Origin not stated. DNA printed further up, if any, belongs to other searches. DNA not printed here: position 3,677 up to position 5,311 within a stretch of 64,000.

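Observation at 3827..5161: M20/ArgE-fold protein that has lost essentially all canonical metal ligands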

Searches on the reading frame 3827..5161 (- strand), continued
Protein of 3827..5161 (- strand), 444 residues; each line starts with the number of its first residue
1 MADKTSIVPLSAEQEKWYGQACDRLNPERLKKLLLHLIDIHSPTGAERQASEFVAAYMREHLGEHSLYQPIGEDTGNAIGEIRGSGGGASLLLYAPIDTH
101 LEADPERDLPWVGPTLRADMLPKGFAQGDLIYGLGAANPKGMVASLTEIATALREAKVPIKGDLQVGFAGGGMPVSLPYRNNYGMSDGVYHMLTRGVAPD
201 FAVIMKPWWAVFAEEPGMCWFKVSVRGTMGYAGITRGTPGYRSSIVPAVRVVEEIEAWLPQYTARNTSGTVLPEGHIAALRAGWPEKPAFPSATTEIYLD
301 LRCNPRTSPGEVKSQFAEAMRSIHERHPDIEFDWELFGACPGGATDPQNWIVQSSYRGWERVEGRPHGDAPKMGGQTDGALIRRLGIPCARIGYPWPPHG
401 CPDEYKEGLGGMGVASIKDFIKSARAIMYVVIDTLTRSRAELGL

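Call 46: search_protein_families(library=ncbifam, proteins=[L003:5534-6727:+, L003:6732-7790:+, L003:7838-8710:+, L003:8712-10004:+, L003:11356-12114:+, L003:12161-13015:+, L003:13063-14598:+, L005:8519-9973:+, L001:7181-8578:+], max_evalue=0.00001)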
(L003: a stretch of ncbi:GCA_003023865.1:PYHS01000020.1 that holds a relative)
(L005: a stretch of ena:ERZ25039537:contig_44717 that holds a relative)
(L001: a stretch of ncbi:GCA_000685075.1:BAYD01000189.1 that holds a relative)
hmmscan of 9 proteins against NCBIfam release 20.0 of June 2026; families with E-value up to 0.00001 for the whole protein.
L003:5534-6727:+ (397 aa): 4 families
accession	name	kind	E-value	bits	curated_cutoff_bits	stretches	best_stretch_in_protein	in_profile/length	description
NF052579.1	BetMthstMoxSdmAMthl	equivalog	1.9e-14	53.4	600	1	28-145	15-132/351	4beta-methylsterol monooxygenase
NF041683.1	ant_diox_AndAb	equivalog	5.7e-08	32.9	150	1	31-137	2-98/100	anthranilate 1,2-dioxygenase ferredoxin subunit AndAb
NF042948.2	3PPDioc_HcaC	equivalog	4.5e-07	30.1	150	1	38-139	10-102/105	3-phenylpropionate/cinnamic acid dioxygenase ferredoxin subunit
TIGR03229.1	benzo_1_2_benA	equivalog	8.1e-06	24.9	780.95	0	50-109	59-117/433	benzoate 1,2-dioxygenase large subunit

L003:6732-7790:+ (352 aa): 24 families
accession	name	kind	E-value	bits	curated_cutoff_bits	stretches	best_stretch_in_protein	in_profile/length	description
NF045803.1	MethMoxFADbindMmoC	equivalog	1.5e-73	247.6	500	1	38-352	22-343/343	aromatic/alkene monooxygenase hydroxylase FAD-binding subunit MmoC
NF040810.1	BenC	equivalog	5.7e-71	239.4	430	1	21-352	3-333/333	benzoate 1,2-dioxygenase electron transfer component BenC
NF008822.0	PRK11872.1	equivalog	4.6e-63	213.3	402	1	33-351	18-337/341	anthranilate 1,2-dioxygenase electron transfer component AntC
TIGR02160.1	PA_CoA_Oxy5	hypoth_equivalog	9.1e-38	130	420.8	2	125-349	5-241/352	1,2-phenylacetyl-CoA epoxidase subunit PaaE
NF007964.0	PRK10684.1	equivalog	5e-29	101.3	383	2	142-350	28-238/333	NADH oxidoreductase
NF058606.1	GlBtMonoRdsGbcB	equivalog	4.3e-26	91.7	500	2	148-349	40-247/362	glycine betaine monooxygenase reductase subunit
NF004317.0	PRK05713.1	equivalog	4.9e-26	91.7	338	1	30-351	9-310/312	iron-sulfur-binding ferredoxin reductase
NF009805.0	PRK13289.1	equivalog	1.8e-25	89.7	432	1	150-351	184-394/399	NO-inducible flavohemoprotein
TIGR01941.1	nqrF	equivalog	1.2e-24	87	295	2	167-349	206-403/405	NADH:ubiquinone reductase (Na(+)-transporting) subunit F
NF005963.0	PRK08051.1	equivalog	3e-21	75.8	230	1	121-349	3-230/233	NAD(P)H-flavin reductase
NF006220.0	PRK08345.1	subfamily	3.5e-15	56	395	1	146-345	38-247/294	cytochrome-c3 hydrogenase subunit gamma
NF040835.1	sulfhyd_HydG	equivalog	3.5e-12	46.2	650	1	115-345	11-244/292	NADPH-dependent hydrogenase/sulfhydrogenase 1 subunit gamma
NF052252.1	flav_redu_LuxG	exception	2e-11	43.5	340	1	141-336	18-215/232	flavin mononucleotide reductase LuxG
TIGR02008.1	fdx_plant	subfamily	1.4e-10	40.8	81.15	1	20-106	4-89/97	ferredoxin [2Fe-2S]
NF040830.1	sulfhyd_ShyC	equivalog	1.6e-10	40.7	600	1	147-287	35-172/288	NAD(P)-dependent hydrogenase/sulfhydrogenase 2 subunit gamma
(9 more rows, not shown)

L003:7838-8710:+ (290 aa): 4 families
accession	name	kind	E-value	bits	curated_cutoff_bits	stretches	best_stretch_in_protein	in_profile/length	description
TIGR03213.1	23dbph12diox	equivalog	4.1e-82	275.9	366.45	1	3-284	1-286/287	biphenyl-2,3-diol 1,2-dioxygenase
NF045631.1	exdiol_diox_HsaC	equivalog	2.8e-57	194.1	450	1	4-285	2-292/296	iron-dependent extradiol dioxygenase HsaC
TIGR03211.1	catechol_2_3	equivalog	6.5e-25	88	320.2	1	3-277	2-280/303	catechol 2,3-dioxygenase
TIGR02295.1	HpaD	equivalog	1.5e-19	70.3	321.4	1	3-271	2-270/298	3,4-dihydroxyphenylacetate 2,3-dioxygenase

L003:8712-10004:+ (430 aa): 26 families (the best 25 are shown)
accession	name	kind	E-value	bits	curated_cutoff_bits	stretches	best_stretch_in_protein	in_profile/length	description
NF005688.0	PRK07488.1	equivalog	2.9e-63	214.4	532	2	10-292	22-313/474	indoleacetamide hydrolase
TIGR00132.1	gatA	equivalog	2.2e-55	188.3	481.1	1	12-292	9-309/466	Asp-tRNA(Asn)/Glu-tRNA(Gln) amidotransferase subunit GatA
NF004816.0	PRK06170.1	equivalog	1.4e-53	182.2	503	2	10-188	23-210/493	amidase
NF006169.0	PRK08310.1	equivalog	1.2e-52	179.6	391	1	52-415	18-392/395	amidase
NF006631.0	PRK09201.1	equivalog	1.2e-50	172.6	461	1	10-420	18-457/466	AtzE family amidohydrolase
NF006043.0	PRK08186.1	subfamily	7.9e-50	169.9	487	1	10-420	18-451/600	allophanate hydrolase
NF004815.0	PRK06169.1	equivalog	4.9e-48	163.8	506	2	11-180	22-202/471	amidase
NF006006.0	PRK08137.1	equivalog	9.6e-48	163.2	534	1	9-202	44-255/529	amidase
TIGR02715.1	amido_AtzE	subfamily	5.7e-47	160.7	425.75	1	11-415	12-446/452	AtzE family amidohydrolase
NF009119.0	PRK12470.1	equivalog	6.8e-47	160.5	498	1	12-201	22-219/462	amidase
NF004766.0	PRK06102.1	equivalog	4.8e-44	151.2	559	1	15-341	24-362/455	amidase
NF005686.0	PRK07486.1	subfamily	2.1e-43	148.8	465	2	11-201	26-228/486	amidase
NF005460.0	PRK07056.1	subfamily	3.1e-43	148.4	447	1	11-318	20-344/457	amidase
NF004717.0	PRK06061.1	equivalog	5e-43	147.5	498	2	11-183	29-209/483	amidase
TIGR02713.1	allophanate_hyd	equivalog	7.8e-43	146.8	511.05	1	40-416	9-412/563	allophanate hydrolase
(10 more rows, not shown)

L003:11356-12114:+ (252 aa): 0 families

L003:12161-13015:+ (284 aa): 35 families (the best 25 are shown)
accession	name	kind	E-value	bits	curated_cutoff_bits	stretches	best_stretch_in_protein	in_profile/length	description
NF045632.1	hydroxlase_HsaD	equivalog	2.1e-63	214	400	1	10-274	15-289/290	4,5:9,10-diseco-3-hydroxy-5,9,17-trioxoandrosta-1(10),2-diene-4-oate hydrolase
TIGR03343.1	biphenyl_bphD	equivalog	4.7e-47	160.5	462.15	1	16-274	19-281/282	2-hydroxy-6-oxo-6-phenylhexa-2,4-dienoate hydrolase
NF011457.0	PRK14875.1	equivalog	1.1e-33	116.7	307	1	11-275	114-371/372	acetoin dehydrogenase dihydrolipoyllysine-residue acetyltransferase subunit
NF051488.1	bifunc_PcaDC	exception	1.9e-26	93.1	390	2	28-132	12-112/375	bifunctional 3-oxoadipate enol-lactonase/4-carboxymuconolactone decarboxylase PcaDC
NF002938.0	PRK03592.1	equivalog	5.6e-24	85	241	1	20-137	23-135/298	haloalkane dehalogenase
TIGR02427.1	protocat_pcaD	equivalog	1.5e-23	83.5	255.85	2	27-130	12-111/251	3-oxoadipate enol-lactonase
TIGR03611.1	RutD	equivalog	2.5e-23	82.8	238.5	2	31-129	15-111/258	pyrimidine utilization protein D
NF050089.1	i_nPHAscl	equivalog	4.2e-22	78.6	300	1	23-134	13-120/288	intracellular short-chain-length polyhydroxyalkanoate depolymerase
TIGR03056.1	bchO_mg_che_rel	equivalog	1.4e-20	73.4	172.55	1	10-122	9-119/278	alpha/beta fold hydrolase BchO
TIGR03695.1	menH_SHCHC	equivalog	2.3e-19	69.8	208.55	1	29-131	4-104/252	2-succinyl-6-hydroxy-2,4-cyclohexadiene-1-carboxylate synthase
NF045945.1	ProImpepLactob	equivalog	2.8e-18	66.4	400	1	13-132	9-132/293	proline iminopeptidase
TIGR01250.1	pro_imino_pep_2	subfamily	7.3e-18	65.1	167.65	2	20-126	18-124/288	proline iminopeptidase-family hydrolase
NF051487.1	bifunc_PcaCD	exception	2.2e-17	63.3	430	2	210-274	348-412/413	bifunctional 4-carboxymuconolactone decarboxylase/3-oxoadipate enol-lactonase PcaCD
NF002043.0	PRK00870.1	subfamily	1.2e-16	61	265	1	17-274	34-299/302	haloalkane dehalogenase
TIGR01738.1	bioH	equivalog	1.5e-14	54.2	206.95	1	28-130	5-97/245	pimeloyl-ACP methyl ester esterase BioH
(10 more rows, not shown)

L003:13063-14598:+ (511 aa): 31 families (the best 25 are shown)
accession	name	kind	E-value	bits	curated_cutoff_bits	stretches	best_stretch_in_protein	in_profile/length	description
NF058570.1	trimeth_mono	equivalog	2.6e-30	105.9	675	1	2-206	1-227/443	trimethylamine monooxygenase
NF040505.1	ArsO_flavin_mono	equivalog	1.5e-24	87.1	425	1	2-209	2-195/346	ArsO family NAD(P)H-dependent flavin-containing monooxygenase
NF045818.1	Neo-PentlctneDsynPtlE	equivalog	2.7e-13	48.9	1100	1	2-205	50-257/587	neopentalenolactone/pentalenolactone D synthase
NF009409.0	PRK12770.1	subfamily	5.5e-13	48.7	343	1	2-38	20-56/360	putative glutamate synthase subunit beta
TIGR04046.1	MSMEG_0569_nitr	hypoth_equivalog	2.4e-12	46.6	498.35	1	2-217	2-203/400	MSMEG_0569 family flavin-dependent oxidoreductase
TIGR01317.1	GOGAT_sm_gam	subfamily_domain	1.3e-08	34.2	447.7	0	2-38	145-181/485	glutamate synthase small subunit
NF009410.0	PRK12771.1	subfamily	1.4e-08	33.8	516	1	2-38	140-176/566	NAD(P)-binding protein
NF005566.0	PRK07236.1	subfamily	1.6e-08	33.8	333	0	1-34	7-40/386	hypothetical protein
NF005560.0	PRK07233.1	equivalog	6.9e-08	31.7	252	1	1-43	1-43/435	hypothetical protein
TIGR03467.1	HpnE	equivalog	8.5e-08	31.9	283.05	1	3-37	1-35/430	hydroxysqualene dehydroxylase HpnE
TIGR01318.1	gltD_gamma_fam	subfamily_domain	9.7e-08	31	482.95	1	2-38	143-179/467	glutamate synthase, small subunit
NF005243.0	PRK06753.1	equivalog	1.7e-07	30.4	365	1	1-35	1-35/374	hypothetical protein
TIGR01292.1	TRX_reduct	equivalog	4.1e-07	29.1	343.45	0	126-207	98-174/300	thioredoxin-disulfide reductase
NF009454.0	PRK12814.1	equivalog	4.3e-07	28.7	916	0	2-39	195-232/657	putative NADPH-dependent glutamate synthase small subunit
NF009408.0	PRK12769.1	equivalog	4.5e-07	28.4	1003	1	2-38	329-365/659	formate-dependent uric acid utilization protein AegA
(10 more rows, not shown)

L005:8519-9973:+ (484 aa): 0 families

L001:7181-8578:+ (465 aa): 26 families (the best 25 are shown)
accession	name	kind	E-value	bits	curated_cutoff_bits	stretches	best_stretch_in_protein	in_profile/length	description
NF004815.0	PRK06169.1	equivalog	8.4e-93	311.4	506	1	6-463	7-466/471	amidase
NF005450.0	PRK07042.1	equivalog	1.2e-80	271.3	458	1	5-461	3-457/464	amidase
NF006631.0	PRK09201.1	equivalog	1.7e-78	264.4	461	1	7-455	5-454/466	AtzE family amidohydrolase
TIGR00132.1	gatA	equivalog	3.8e-78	263.3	481.1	2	15-305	2-292/466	Asp-tRNA(Asn)/Glu-tRNA(Gln) amidotransferase subunit GatA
TIGR02715.1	amido_AtzE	subfamily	1.5e-76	258.2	425.75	1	13-454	4-446/452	AtzE family amidohydrolase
NF005460.0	PRK07056.1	subfamily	5.4e-75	253.1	447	1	11-455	10-452/457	amidase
NF005688.0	PRK07488.1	equivalog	6.7e-75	252.8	532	1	4-455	6-465/474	indoleacetamide hydrolase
NF005565.0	PRK07235.1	subfamily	2.7e-72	244.1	545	2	64-310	78-329/506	amidase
NF004766.0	PRK06102.1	equivalog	9.5e-70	235.9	559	1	8-453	7-448/455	amidase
NF005686.0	PRK07486.1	subfamily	9e-68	229.1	465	1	3-463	8-480/486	amidase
NF009119.0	PRK12470.1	equivalog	9.2e-67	226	498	1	1-463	1-459/462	amidase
NF005687.0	PRK07487.1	subfamily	1.1e-66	225.5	428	1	6-455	5-455/468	amidase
NF004622.0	PRK05962.1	equivalog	2.4e-66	224.4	463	1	28-454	7-426/431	amidase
NF004717.0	PRK06061.1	equivalog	4.2e-65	220.3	498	1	11-463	19-474/483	amidase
NF006006.0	PRK08137.1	equivalog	1.1e-62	212.6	534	2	8-299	33-336/529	amidase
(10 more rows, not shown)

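Call 50: find_homologous_proteins(query=P0150, max_evalue=1e-20)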
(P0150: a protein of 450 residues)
Query P0150 (450 aa): 1937 proteins with E <= 1e-20 among 8000 candidates; the best 120 are listed.
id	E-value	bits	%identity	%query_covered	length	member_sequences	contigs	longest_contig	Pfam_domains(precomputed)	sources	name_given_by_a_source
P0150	0.0e+0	1027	100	100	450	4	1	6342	PF01546.34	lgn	-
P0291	7.1e-261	884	86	100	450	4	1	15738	PF01546.34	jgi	jgi:acetylornithine deacetylase/succinyl-diaminopimelate desuccinylase-like protein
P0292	2.3e-255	866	85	99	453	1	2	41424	-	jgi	jgi:acetylornithine deacetylase/succinyl-diaminopimelate desuccinylase-like protein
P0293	1.1e-249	847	82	99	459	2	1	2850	-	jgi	jgi:acetylornithine deacetylase/succinyl-diaminopimelate desuccinylase-like protein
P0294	8.1e-249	844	82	99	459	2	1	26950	-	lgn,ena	-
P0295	3.2e-211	720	73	96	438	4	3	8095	-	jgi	jgi:acetylornithine deacetylase/succinyl-diaminopimelate desuccinylase-like protein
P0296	4.3e-210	716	72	97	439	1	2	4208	PF01546.34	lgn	-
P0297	2.0e-208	711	73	96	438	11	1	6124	PF01546.34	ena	-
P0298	2.5e-205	701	71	96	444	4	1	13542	PF01546.34,PF07687.20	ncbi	ncbi:peptidase dimerization domain-containing protein [Spirillospora sp. NPDC046719]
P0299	1.1e-204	699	72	96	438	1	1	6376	-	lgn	-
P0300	1.3e-204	698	72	96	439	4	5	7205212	-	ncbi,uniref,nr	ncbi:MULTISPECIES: M20 family metallopeptidase [unclassified Micromonospora]|uniref:M20 family metal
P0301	1.5e-204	698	70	97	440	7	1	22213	PF07687.20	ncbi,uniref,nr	ncbi:M20 family metallopeptidase [Actinomadura rugatobispora]|uniref:M20 family metallopeptidase n=1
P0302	2.7e-204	697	69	99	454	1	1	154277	-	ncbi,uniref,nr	ncbi:zinc-binding metallopeptidase family protein [Actinomadura montaniterrae]|uniref:Peptidase dime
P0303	8.3e-204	696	70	96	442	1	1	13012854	PF07687.20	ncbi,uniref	ncbi:M20 family metallopeptidase [Dactylosporangium sp. CA-092794]|uniref:M20 family metallopeptidas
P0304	1.4e-203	695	71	96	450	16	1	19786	PF01546.34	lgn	-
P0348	3.8e-188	644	66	95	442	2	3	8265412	PF01546.34,PF07687.20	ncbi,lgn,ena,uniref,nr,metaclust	ncbi:peptidase dimerization domain-containing protein [Streptomyces viridosporus]|uniref:M20/M25/M40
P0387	3.8e-184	631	65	95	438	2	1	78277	PF01546.34,PF07687.20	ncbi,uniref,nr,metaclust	ncbi:M20 family metallopeptidase [Rhodococcus wratislaviensis]|uniref:Peptidase M20 dimerisation dom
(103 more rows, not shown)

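Call 51: find_encoding_contigs(protein=P0348, flank=8000, max_places=1)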
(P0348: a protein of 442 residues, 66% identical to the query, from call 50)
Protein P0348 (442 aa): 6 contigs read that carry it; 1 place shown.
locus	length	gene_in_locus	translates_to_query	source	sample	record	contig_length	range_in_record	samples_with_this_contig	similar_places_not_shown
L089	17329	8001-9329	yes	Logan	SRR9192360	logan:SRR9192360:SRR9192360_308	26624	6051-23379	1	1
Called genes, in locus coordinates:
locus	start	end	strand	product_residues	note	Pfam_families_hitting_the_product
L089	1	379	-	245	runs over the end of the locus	PF17645:Amdase, PF01177:Asp_Glu_race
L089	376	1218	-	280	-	PF00561:Abhydrolase_1, PF12697:Abhydrolase_6, PF12146:Hydrolase_4 (weak)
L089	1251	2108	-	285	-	PF12697:Abhydrolase_6, PF00561:Abhydrolase_1, PF12146:Hydrolase_4 (weak)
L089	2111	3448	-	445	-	PF00083:Sugar_tr, PF07690:MFS_1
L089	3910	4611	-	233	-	PF00440:TetR_N, PF02909:TetR_C_1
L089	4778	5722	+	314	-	PF00175:NAD_binding_1 (faint), PF00111:Fer2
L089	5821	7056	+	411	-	PF00355:Rieske, PF11723:Aromatic_hydrox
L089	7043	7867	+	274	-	PF12146:Hydrolase_4, PF00561:Abhydrolase_1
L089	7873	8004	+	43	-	-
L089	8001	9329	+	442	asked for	PF01546:Peptidase_M20 (faint), PF07687:M20_dimer (faint)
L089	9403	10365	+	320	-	PF02900:LigB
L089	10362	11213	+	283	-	PF00561:Abhydrolase_1, PF12146:Hydrolase_4, PF12697:Abhydrolase_6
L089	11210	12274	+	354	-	PF00296:Bac_luciferase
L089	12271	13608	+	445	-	PF03972:MmgE_PrpD_N, PF19305:MmgE_PrpD_C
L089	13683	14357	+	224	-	PF01118:Semialdhyde_dh (faint), PF02558:ApbA (weak), PF03807:F420_oxidored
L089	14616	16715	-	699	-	PF00989:PAS, PF08447:PAS_3 (weak), PF08448:PAS_4, PF13426:PAS_9 (weak), PF08448:PAS_4, PF01590:GAF, PF13185:GAF_2, PF07228:SpoIIE, +3 more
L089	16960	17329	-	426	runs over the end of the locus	PF13581:HATPase_c_2, PF02518:HATPase_c, PF00989:PAS, PF08448:PAS_4 (weak), PF13426:PAS_9 (weak)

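Call 52: find_encoding_contigs(protein=P0300, flank=8000, max_places=1)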
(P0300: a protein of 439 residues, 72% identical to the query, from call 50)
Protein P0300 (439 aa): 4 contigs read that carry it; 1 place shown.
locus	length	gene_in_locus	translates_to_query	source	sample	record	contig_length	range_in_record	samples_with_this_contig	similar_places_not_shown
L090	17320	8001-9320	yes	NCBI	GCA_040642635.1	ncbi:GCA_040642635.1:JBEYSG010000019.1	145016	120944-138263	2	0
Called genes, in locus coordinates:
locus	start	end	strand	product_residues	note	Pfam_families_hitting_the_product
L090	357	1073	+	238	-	PF17645:Amdase, PF01177:Asp_Glu_race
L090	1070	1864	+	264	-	PF00561:Abhydrolase_1, PF12697:Abhydrolase_6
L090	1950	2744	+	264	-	PF01557:FAA_hydrolase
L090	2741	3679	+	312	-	PF01118:Semialdhyde_dh, PF09290:AcetDehyd-dimer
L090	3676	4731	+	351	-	PF00682:HMGL-like, PF07836:DmpG_comm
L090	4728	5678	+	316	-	PF22290:DmmA-like_N, PF00175:NAD_binding_1 (faint), PF00111:Fer2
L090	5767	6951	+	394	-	PF00355:Rieske, PF11723:Aromatic_hydrox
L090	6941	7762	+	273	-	PF00561:Abhydrolase_1, PF12146:Hydrolase_4 (faint), PF12697:Abhydrolase_6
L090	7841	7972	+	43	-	-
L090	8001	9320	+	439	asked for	-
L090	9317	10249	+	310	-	PF02900:LigB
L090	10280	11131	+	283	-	PF00561:Abhydrolase_1, PF12146:Hydrolase_4, PF12697:Abhydrolase_6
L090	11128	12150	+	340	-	PF00296:Bac_luciferase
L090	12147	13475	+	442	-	PF03972:MmgE_PrpD_N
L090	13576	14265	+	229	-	PF00440:TetR_N, PF02909:TetR_C_1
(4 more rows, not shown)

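Call 53: find_encoding_contigs(protein=P0387, flank=8000, max_places=1)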
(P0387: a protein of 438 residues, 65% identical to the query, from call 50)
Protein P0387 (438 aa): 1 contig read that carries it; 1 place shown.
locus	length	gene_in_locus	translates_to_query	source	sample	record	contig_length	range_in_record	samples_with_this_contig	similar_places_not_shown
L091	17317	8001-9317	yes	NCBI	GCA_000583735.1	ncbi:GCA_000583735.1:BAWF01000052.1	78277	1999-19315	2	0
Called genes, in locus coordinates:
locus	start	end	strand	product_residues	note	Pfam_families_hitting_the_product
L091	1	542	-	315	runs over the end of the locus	PF02826:2-Hacid_dh_C (weak), PF03446:NAD_binding_2, PF00393:6PGD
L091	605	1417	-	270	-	PF00561:Abhydrolase_1, PF12697:Abhydrolase_6, PF12146:Hydrolase_4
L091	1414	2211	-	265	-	PF12697:Abhydrolase_6, PF00561:Abhydrolase_1, PF12146:Hydrolase_4 (weak)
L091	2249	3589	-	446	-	PF00083:Sugar_tr, PF07690:MFS_1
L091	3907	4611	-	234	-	PF00440:TetR_N (weak), PF02909:TetR_C_1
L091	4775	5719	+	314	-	PF00111:Fer2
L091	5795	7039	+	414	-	PF00355:Rieske, PF11723:Aromatic_hydrox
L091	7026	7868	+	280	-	PF00561:Abhydrolase_1, PF12146:Hydrolase_4 (faint), PF12697:Abhydrolase_6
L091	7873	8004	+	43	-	-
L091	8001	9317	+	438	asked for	PF01546:Peptidase_M20, PF07687:M20_dimer (weak)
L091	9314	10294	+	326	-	PF02900:LigB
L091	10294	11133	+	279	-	PF00561:Abhydrolase_1, PF12146:Hydrolase_4, PF12697:Abhydrolase_6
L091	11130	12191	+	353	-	PF00296:Bac_luciferase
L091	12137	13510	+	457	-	PF03972:MmgE_PrpD_N, PF19305:MmgE_PrpD_C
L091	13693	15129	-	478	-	PF01425:Amidase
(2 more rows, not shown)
